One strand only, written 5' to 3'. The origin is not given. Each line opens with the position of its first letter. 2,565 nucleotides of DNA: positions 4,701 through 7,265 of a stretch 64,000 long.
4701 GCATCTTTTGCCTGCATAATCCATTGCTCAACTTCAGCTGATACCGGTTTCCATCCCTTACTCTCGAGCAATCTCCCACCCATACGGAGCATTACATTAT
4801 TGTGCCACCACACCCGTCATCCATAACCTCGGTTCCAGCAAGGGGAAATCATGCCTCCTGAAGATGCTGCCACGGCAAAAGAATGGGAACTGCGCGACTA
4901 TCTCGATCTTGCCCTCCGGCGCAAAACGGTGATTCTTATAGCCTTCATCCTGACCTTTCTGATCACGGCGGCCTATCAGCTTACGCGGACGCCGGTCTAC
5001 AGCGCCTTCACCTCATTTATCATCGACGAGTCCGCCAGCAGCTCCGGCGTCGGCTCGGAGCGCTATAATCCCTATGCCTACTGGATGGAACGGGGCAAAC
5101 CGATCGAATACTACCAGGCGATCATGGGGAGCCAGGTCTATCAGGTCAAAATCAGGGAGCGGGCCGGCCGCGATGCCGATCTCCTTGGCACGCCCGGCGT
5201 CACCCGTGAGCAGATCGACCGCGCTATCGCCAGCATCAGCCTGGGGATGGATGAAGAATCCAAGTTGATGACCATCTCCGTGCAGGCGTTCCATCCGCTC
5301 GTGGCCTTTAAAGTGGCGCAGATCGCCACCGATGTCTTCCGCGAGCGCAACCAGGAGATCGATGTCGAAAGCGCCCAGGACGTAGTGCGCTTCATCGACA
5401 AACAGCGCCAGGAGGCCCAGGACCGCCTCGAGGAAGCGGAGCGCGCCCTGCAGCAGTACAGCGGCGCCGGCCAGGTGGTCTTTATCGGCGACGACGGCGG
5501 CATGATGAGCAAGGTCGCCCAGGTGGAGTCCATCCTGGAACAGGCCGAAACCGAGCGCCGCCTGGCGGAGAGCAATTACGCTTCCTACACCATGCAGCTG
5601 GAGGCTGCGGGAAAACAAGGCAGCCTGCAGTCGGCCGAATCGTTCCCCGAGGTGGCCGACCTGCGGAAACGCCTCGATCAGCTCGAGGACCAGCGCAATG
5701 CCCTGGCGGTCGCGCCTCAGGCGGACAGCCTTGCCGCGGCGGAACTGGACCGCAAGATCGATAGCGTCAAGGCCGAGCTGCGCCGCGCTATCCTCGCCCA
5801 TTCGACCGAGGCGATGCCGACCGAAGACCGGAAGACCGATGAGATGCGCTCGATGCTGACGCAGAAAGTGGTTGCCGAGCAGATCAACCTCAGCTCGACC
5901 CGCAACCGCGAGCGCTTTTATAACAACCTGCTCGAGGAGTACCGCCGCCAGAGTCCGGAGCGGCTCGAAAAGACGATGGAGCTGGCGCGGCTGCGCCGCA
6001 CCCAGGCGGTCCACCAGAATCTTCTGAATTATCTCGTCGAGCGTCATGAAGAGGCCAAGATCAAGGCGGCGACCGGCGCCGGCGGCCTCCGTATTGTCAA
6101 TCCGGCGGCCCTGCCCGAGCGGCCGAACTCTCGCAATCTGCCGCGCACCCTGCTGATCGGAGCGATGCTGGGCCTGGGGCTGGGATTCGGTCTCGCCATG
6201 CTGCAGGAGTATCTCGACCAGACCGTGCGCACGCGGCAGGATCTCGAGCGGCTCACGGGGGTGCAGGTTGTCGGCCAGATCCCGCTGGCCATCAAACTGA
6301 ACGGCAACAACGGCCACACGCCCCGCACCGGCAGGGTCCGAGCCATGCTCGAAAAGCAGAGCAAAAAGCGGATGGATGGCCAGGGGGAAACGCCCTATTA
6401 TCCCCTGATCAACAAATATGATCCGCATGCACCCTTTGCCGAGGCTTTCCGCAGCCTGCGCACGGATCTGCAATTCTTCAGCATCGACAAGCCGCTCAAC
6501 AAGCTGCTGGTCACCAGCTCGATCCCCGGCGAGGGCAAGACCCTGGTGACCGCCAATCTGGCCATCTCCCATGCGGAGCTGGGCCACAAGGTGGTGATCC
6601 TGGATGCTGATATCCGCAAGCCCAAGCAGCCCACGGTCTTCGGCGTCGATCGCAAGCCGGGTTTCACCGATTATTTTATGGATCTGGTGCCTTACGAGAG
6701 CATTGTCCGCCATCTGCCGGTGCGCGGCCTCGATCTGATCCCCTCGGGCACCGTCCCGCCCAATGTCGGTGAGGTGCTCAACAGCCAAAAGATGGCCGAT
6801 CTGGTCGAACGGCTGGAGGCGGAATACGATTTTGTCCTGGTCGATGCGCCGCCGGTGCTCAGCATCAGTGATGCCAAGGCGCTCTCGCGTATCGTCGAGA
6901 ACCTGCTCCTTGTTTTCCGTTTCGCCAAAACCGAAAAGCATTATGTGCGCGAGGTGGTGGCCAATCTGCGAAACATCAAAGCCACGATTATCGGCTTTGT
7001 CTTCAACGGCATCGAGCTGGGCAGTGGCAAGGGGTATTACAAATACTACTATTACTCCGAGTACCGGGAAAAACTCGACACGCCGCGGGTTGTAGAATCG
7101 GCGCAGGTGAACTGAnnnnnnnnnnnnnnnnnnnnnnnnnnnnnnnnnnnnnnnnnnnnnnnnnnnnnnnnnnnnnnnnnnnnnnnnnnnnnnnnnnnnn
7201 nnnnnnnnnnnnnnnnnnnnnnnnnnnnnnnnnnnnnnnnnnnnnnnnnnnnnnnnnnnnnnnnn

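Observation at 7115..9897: HprK-like kinase, rSAM/SPASM, PqqD and a Cys-peptide cassette translationally coupled to the Wzc BY-kinase of a polysaccharide locus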

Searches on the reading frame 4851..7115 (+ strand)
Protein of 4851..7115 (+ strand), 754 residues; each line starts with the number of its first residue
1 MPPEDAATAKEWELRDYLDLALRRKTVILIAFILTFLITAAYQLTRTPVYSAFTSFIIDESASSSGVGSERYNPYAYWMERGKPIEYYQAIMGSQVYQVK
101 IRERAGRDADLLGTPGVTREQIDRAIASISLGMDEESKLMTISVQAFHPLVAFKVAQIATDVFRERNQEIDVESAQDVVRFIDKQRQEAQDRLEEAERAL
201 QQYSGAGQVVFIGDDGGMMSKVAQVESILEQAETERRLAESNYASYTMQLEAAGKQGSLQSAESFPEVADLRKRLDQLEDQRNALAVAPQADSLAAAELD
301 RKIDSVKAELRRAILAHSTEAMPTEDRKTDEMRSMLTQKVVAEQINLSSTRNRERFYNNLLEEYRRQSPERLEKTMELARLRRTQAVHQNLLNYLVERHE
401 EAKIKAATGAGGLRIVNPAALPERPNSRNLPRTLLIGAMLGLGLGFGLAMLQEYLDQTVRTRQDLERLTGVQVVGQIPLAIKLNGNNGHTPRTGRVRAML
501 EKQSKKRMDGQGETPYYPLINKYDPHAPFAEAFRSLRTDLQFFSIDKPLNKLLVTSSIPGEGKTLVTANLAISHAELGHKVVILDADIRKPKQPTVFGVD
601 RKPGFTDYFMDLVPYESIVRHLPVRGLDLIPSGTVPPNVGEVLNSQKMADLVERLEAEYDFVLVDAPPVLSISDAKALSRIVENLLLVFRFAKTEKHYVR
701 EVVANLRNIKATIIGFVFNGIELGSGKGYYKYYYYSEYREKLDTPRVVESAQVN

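Call 5: search_protein_families(library=ncbifam, proteins=[window:4851-7115:+], max_evalue=0.01)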
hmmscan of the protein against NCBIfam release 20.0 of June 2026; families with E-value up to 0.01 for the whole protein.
window:4851-7115:+ (754 aa): 22 families
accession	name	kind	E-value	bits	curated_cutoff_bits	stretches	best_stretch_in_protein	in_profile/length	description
TIGR01005.1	eps_transp_fam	subfamily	3.6e-55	187.5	411.7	1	213-739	228-736/754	exopolysaccharide transport protein family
NF007350.0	PRK09841.1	equivalog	1.5e-50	172.1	1248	1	377-738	371-720/726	tyrosine-protein kinase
NF008568.0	PRK11519.1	equivalog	6.3e-48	163.5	1068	1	376-738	370-715/720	tyrosine-protein kinase Wzc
TIGR01007.1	eps_fam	subfamily_domain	7.4e-46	156.2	108.05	1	531-733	1-203/204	polysaccharide biosynthesis tyrosine autokinase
TIGR03007.1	pepcterm_ChnLen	equivalog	1.2e-40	139.2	278.85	1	119-490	103-473/498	XrtA system polysaccharide chain length determinant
TIGR03018.1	pepcterm_TyrKin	hypoth_equivalog_domain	1.2e-38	132.5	230.65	1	520-719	2-207/207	XrtA-associated tyrosine autokinase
TIGR03029.1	EpsG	equivalog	1.2e-36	126.2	313.8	1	497-719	50-273/274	chain length determinant protein tyrosine kinase EpsG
TIGR03017.1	EpsF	equivalog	6.9e-16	58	422.75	1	135-477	129-443/444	chain length determinant protein EpsF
TIGR01969.1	minD_arch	subfamily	2.3e-14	53.2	201.75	1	554-720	5-169/251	cell division ATPase MinD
TIGR01968.1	minD_bact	equivalog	5.8e-12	45.5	212.9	1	552-671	4-124/261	septum site-determining protein MinD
NF041136.1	MrpORP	equivalog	3.2e-08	33.3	450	1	550-630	6-84/365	iron-sulfur cluster carrier protein MrpORP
TIGR01006.1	polys_exp_MPA1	subfamily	7.5e-08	32.1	296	1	404-478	148-222/226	CspC family polysaccharide chain length determinant protein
NF008669.0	PRK11670.1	equivalog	3.2e-06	26.3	348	1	550-603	108-162/369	iron-sulfur cluster carrier protein ApbC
NF041546.1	ParA_partition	equivalog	8.9e-06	25.4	180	0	560-587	10-37/203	ParA family partition ATPase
NF047398.1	AAA_KGGVGR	domain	1.2e-05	25.7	90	1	560-690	13-173/190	KGGVGR-motif variant AAA ATPase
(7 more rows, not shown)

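Call 6: search_protein_families(library=pfam, proteins=[window:4851-7115:+], max_evalue=0.01)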
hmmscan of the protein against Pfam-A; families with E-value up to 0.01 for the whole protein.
window:4851-7115:+ (754 aa): 7 families
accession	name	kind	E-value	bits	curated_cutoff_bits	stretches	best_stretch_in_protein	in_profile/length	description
PF10609.15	ParA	-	3.1e-11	43.6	27.1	1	550-719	4-173/246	NUBPL iron-transfer P-loop NTPase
PF13614.12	AAA_31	-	3.1e-09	37.4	27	1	560-679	12-138/177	AAA domain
PF01656.29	CbiA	-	4e-07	30.5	25.4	1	559-689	8-69/125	CobQ/CobB/MinD/ParA nucleotide binding domain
PF13807.11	GNVR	-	4.7e-07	30.1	27.7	1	378-453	6-81/82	G-rich domain on putative tyrosine kinase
PF02706.20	Wzz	-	0.00033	21.4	25.5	1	13-63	4-54/91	Chain length determinant protein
PF06564.18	CBP_BcsQ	-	0.00049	20.1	21.3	1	560-677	12-134/234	Cellulose biosynthesis protein BcsQ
PF09140.17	MipZ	-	0.0017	18.2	20.7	0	559-668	10-109/262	ATPase MipZ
